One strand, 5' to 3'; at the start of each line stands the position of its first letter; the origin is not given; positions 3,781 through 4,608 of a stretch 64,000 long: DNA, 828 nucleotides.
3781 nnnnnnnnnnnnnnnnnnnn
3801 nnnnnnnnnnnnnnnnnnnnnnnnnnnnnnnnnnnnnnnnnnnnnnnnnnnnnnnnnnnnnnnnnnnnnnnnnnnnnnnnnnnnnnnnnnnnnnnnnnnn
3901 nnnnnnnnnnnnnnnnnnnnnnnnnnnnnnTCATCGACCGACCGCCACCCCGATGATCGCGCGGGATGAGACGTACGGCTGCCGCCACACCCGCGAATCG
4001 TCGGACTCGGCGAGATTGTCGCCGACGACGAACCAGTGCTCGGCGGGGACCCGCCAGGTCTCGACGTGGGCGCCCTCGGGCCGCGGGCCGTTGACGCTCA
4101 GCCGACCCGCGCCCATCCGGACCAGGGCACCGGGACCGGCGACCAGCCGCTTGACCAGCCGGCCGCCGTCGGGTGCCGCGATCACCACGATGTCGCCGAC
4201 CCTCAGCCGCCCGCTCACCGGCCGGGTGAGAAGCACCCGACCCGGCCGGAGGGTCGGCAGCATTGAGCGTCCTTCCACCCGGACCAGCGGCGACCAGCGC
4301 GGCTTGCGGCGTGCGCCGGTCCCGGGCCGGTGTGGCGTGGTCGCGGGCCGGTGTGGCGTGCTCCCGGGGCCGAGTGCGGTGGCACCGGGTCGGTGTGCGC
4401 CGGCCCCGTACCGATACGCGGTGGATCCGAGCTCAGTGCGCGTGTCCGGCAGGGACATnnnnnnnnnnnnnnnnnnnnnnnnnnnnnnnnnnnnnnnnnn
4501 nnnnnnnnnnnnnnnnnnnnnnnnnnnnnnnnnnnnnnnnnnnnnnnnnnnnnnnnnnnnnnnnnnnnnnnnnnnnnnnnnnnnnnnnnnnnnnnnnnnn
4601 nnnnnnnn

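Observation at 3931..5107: NiSOD-like 'HCD' protein with His-rich tail, coupled to a SodX-like cytoplasmic S26 protease, but not SodN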

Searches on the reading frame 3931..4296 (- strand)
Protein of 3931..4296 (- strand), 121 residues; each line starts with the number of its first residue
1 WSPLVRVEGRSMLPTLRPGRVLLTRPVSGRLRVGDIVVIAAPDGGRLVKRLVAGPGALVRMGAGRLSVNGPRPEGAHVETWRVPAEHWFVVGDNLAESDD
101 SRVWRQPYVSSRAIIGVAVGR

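Call 62: find_homologous_proteins(query=window:3931-4296:-, max_evalue=0.001)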
Query window:3931-4296:- (121 aa): 13 proteins with E <= 0.001 among 95 candidates.
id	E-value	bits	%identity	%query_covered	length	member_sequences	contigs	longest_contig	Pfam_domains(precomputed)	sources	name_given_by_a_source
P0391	2.4e-64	233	100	91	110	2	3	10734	PF10502.15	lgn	-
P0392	2.8e-62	226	98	91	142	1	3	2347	PF10502.15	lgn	-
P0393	4.1e-57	210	82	98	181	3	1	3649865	PF00717.29,PF10502.15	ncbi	ncbi:signal peptidase I [Raineyella fluvialis]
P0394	3.1e-32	129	58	98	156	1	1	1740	PF00717.29,PF10502.15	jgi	jgi:signal peptidase I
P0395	1.2e-31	127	54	98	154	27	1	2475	PF00717.29,PF10502.15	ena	-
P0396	1.2e-28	118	59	97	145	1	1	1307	PF10502.15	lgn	-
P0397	1.6e-28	117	54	100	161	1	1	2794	PF00717.29,PF10502.15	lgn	-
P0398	1.4e-27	114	56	90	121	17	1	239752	PF10502.15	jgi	-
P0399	5.4e-23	99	49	98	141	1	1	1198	PF00717.29,PF10502.15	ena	-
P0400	2.5e-20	91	52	92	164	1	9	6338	PF00717.29,PF10502.15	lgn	-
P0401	6.3e-8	51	39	81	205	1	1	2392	PF00717.29,PF10502.15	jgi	jgi:signal peptidase I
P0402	1.0e-5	43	38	93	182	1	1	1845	PF10502.15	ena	-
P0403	6.1e-4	38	39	79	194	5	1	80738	PF10502.15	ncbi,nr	ncbi:hypothetical protein LTR27_011966 [Elasticomyces elasticus]|nr:hypothetical protein LTR27_01196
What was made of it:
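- Tried and rejected: The word-index search with the peptidase returned only 13 hits (call 62), so the reciprocal co-occurrence test rests on few cases.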

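Call 64: find_encoding_contigs(protein=P0398, flank=3000, max_places=2)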
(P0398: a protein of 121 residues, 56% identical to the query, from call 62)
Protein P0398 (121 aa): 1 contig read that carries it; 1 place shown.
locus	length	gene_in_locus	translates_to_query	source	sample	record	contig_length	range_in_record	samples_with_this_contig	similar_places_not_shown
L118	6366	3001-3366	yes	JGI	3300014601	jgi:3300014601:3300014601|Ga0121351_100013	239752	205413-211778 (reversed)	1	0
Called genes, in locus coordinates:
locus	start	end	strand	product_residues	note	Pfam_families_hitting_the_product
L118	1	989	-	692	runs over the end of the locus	PF00149:Metallophos (weak), PF02872:5_nucleotid_C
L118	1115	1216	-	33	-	-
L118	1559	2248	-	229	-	PF00027:cNMP_binding, PF13545:HTH_Crp_2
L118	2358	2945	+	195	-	PF20046:DUF6448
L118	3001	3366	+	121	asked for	PF10502:Peptidase_S26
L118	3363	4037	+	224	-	-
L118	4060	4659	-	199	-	PF00702:Hydrolase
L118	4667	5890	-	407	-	PF04055:Radical_SAM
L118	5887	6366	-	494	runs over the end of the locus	PF01593:Amino_oxidase, PF13450:NAD_binding_8, PF13454:NAD_binding_9 (faint)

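Call 65: find_encoding_contigs(protein=P0401, flank=3000, max_places=2)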
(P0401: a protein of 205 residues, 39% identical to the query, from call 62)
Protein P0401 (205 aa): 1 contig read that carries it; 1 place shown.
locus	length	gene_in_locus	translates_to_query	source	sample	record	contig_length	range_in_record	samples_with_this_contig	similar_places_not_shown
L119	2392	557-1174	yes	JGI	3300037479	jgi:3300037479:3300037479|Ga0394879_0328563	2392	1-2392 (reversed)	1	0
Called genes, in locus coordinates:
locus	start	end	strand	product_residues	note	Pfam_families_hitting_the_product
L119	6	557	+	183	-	PF00679:EFG_C, PF06421:LepA_C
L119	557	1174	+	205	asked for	PF10502:Peptidase_S26, PF00717:Peptidase_S24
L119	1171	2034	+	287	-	PF10502:Peptidase_S26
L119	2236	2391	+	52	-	?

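Call 66: find_encoding_contigs(protein=P0402, flank=3000, max_places=2)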
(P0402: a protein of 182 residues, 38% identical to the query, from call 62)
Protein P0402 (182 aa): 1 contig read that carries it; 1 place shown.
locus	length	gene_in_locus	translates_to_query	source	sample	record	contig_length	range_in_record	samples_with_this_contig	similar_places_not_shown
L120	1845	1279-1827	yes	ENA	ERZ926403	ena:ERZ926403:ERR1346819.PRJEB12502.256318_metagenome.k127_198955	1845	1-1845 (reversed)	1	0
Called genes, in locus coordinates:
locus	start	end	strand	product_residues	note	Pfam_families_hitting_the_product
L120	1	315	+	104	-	?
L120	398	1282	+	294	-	PF22935:RM44_endonuclase (weak), PF14622:Ribonucleas_3_3, PF00636:Ribonuclease_3, PF00035:dsrm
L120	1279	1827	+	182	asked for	PF10502:Peptidase_S26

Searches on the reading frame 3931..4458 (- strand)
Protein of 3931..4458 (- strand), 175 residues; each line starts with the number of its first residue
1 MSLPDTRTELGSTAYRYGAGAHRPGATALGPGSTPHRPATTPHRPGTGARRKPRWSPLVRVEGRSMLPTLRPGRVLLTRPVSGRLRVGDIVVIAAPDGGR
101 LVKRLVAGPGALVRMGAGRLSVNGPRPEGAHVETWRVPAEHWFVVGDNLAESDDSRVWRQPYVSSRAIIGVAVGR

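Call 3: search_protein_families(library=pfam, proteins=[window:3931-4458:-], max_evalue=1)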
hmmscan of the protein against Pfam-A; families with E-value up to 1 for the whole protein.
window:3931-4458:- (175 aa): 2 families
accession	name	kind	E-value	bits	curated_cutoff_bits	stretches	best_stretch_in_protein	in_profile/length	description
PF10502.14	Peptidase_S26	-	4.2e-20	72.8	22.9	2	59-125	26-97/168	Signal peptidase, peptidase S26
PF00717.28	Peptidase_S24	-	5.1e-06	26.6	23.3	1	55-107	34-84/116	Peptidase S24-like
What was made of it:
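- There is a weak Peptidase_S24 hit (26.6 bits, call 3).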

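Call 4: search_protein_families(library=ncbifam, proteins=[window:3931-4458:-], max_evalue=1)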
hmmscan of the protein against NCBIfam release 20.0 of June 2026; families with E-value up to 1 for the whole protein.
window:3931-4458:- (175 aa): 5 families
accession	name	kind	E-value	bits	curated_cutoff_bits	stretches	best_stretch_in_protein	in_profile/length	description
TIGR02227.1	sigpep_I_bact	equivalog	2e-18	66.8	47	1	58-173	22-155/162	signal peptidase I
TIGR02754.1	sod_Ni_protease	equivalog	7.4e-09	36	63.25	1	60-107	2-54/90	nickel-type superoxide dismutase maturation protease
NF008114.0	PRK10861.1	equivalog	1e-05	25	277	1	129-172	256-297/324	signal peptidase I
TIGR02228.1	sigpep_I_arch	equivalog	0.0036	17.2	51.85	1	57-98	32-74/158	signal peptidase I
NF003080.0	PRK04007.1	equivalog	0.042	13.5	95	1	73-93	42-61/74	30S ribosomal protein S28e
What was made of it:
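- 3931..4458 (-): TM-less S26 (signal peptidase I-type) peptidase CDS, 175 aa. It overlaps the upstream gene by 26 nt (4433-4458). PF10502 72.8 bits; TIGR02227 66.8 bits, above the cutoff of 47; TIGR02754 (SodX) 36 bits, below the cutoff of 63.25 (calls 3, 4).
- On SodX (TIGR02754, nickel-type SOD maturation protease): 36 bits against a cutoff of 63.25, aligned over only half the model (call 4).
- On Signal peptidase I (S26A; PF10502/TIGR02227): PF10502 72.8 bits; TIGR02227 66.8 bits, above 47 (calls 3, 4).
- Checked: It matches Peptidase_S26 (72.8 bits) and TIGR02227 signal peptidase I (66.8 bits, cutoff 47) (calls 3, 4). The peptidase misses the SodX model cutoff (TIGR02754: 36 bits against 63.25, call 4).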

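Call 69: search_solved_structures(query=window:3931-4458:-, max_evalue=0.01, show_alignments=1)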
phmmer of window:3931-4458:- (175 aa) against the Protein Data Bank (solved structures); distinct sequences matched with E-value up to 0.01: 8.
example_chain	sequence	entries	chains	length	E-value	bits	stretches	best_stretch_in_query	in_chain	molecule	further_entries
4nv4_A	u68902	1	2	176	2.3e-08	37.1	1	60-147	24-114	Signal peptidase I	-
4me8_A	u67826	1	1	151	2.2e-05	27.5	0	61-125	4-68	Signal peptidase I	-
6b88_A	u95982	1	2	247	0.00084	22.3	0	128-165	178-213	Signal peptidase I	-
1b12_A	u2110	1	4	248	0.00084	22.3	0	128-165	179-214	SIGNAL PEPTIDASE I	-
1kn9_A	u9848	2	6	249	0.00085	22.3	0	128-165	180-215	Signal peptidase I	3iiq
1t7d_A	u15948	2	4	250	0.00086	22.3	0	128-165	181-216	SIGNAL PEPTIDASE I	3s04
9nlo_A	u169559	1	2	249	0.00091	22.2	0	128-165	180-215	Signal peptidase I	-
4wvh_A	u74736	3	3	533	0.0038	20.2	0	60-129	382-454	Maltose-binding periplasmic protein,Signal peptidase IB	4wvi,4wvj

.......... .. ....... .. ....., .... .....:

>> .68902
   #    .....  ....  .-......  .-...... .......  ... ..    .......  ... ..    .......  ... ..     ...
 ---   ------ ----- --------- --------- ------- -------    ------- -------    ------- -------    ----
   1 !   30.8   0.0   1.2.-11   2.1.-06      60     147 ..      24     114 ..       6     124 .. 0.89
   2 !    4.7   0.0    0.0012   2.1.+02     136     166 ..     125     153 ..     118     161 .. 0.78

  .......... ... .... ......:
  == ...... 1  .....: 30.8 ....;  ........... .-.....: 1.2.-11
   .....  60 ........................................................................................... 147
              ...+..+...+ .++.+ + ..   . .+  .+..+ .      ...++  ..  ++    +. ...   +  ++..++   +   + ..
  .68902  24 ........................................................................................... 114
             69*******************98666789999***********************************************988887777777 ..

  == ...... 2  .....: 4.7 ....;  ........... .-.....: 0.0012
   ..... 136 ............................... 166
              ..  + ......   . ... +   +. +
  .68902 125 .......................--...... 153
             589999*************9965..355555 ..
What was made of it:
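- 3931..4458 (-): The best PDB sequence hits are signal peptidases I such as 4NV4 and 1B12 (call 69).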
